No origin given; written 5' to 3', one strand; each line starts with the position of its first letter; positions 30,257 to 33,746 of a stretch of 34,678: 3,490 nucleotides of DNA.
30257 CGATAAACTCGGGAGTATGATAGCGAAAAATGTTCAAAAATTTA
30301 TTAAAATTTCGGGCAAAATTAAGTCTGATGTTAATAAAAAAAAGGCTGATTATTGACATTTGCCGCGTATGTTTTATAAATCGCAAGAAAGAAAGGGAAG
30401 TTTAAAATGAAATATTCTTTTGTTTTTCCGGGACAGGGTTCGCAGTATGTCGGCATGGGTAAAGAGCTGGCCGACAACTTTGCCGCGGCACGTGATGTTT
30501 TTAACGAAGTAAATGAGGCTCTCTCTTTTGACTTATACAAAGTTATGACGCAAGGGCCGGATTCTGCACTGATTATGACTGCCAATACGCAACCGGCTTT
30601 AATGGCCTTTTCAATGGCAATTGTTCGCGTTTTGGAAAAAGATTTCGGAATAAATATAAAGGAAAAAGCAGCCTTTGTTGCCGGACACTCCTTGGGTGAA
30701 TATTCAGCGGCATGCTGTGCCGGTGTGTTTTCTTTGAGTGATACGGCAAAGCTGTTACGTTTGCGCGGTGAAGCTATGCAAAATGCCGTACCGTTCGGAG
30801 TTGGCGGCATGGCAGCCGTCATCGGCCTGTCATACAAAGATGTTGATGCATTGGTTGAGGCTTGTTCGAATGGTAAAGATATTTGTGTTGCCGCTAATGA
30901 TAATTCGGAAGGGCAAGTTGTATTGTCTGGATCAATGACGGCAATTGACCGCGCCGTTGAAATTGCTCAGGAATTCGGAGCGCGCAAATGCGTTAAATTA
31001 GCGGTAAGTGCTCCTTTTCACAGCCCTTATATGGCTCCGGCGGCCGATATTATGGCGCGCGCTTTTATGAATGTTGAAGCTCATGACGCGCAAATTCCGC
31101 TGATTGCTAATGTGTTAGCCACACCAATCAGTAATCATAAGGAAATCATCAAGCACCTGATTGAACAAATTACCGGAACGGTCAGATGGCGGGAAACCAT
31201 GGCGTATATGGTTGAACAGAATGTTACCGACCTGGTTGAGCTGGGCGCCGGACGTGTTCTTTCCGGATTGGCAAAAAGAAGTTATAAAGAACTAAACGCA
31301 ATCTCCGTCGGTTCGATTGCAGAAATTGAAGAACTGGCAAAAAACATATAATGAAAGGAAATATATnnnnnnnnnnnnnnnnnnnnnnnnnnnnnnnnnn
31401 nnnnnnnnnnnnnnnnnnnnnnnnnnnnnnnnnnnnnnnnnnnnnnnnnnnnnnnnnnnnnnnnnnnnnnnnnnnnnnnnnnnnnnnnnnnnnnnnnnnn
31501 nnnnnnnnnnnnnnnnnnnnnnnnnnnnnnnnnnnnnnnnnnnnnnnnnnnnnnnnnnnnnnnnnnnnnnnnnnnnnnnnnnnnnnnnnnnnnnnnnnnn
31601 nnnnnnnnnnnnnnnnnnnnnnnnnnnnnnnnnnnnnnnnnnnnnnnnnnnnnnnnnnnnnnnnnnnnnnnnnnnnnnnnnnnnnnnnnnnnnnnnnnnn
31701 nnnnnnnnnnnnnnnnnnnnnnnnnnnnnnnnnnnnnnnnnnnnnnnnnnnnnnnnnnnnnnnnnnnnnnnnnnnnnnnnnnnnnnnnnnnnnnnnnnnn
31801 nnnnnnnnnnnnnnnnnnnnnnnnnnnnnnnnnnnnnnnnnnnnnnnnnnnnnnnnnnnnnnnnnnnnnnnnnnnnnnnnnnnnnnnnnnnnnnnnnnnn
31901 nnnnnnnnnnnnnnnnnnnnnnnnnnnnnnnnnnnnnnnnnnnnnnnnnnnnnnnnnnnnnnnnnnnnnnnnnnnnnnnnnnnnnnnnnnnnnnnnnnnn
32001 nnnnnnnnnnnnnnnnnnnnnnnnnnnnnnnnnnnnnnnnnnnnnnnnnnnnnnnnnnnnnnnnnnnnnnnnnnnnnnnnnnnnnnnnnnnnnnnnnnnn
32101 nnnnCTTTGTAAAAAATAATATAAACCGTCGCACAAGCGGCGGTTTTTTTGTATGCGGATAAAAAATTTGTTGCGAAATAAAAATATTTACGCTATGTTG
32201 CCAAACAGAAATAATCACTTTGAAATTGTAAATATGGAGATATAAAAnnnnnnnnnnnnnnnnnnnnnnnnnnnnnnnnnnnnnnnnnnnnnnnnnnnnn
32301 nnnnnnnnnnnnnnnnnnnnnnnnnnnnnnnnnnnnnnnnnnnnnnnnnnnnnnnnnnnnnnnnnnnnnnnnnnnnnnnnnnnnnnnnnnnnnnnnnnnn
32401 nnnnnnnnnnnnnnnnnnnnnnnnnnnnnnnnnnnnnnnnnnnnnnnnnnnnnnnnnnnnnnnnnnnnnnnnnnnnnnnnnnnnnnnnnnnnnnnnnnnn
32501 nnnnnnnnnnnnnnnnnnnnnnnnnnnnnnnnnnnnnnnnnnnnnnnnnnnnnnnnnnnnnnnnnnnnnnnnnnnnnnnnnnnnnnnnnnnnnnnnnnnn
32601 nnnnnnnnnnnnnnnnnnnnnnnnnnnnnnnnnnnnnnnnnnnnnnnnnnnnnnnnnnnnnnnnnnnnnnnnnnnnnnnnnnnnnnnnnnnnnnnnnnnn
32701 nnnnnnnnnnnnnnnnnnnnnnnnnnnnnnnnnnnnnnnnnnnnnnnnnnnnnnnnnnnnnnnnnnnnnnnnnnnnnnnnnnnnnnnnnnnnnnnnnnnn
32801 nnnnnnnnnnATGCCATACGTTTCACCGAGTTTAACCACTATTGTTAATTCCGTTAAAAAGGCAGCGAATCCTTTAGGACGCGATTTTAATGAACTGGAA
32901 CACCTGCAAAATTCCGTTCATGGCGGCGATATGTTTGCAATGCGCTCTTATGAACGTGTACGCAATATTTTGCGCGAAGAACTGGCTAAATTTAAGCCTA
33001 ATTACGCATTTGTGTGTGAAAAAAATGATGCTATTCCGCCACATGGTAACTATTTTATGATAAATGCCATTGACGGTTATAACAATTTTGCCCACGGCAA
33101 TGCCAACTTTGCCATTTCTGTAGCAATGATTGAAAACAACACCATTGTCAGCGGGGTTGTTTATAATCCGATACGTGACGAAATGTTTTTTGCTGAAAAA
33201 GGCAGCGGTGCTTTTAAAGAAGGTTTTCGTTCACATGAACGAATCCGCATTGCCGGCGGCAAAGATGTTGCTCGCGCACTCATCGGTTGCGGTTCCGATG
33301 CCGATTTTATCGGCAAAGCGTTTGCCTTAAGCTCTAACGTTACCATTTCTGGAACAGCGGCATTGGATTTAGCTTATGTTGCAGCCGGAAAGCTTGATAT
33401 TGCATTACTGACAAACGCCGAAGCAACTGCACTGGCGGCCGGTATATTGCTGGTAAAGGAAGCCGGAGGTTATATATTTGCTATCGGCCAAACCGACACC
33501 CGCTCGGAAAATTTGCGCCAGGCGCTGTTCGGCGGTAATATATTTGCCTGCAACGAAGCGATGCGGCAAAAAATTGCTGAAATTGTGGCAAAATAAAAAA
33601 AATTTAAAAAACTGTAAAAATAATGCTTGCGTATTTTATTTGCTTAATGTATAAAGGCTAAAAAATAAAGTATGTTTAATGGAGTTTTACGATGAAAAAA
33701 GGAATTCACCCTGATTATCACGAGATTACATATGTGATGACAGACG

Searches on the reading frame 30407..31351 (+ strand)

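Call 87: search_protein_families(library=pfam, proteins=[window:30407-31351:+], max_evalue=0.00001)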
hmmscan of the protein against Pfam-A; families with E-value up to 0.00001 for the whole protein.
window:30407-31351:+ (314 aa): 1 family
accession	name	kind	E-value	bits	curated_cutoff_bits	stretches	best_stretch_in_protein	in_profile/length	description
PF00698.26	Acyl_transf_1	-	1.6e-36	126.8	32.7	1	5-300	2-286/319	Acyl transferase domain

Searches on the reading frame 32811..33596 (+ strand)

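Call 87: search_protein_families(library=pfam, proteins=[window:32811-33596:+], max_evalue=0.00001)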
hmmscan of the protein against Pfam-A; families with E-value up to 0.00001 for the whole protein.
window:32811-33596:+ (261 aa): 1 family
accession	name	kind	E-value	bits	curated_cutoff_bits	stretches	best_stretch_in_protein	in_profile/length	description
PF00459.30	Inositol_P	-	2.7e-25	89.8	27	1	40-255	39-262/271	Inositol monophosphatase family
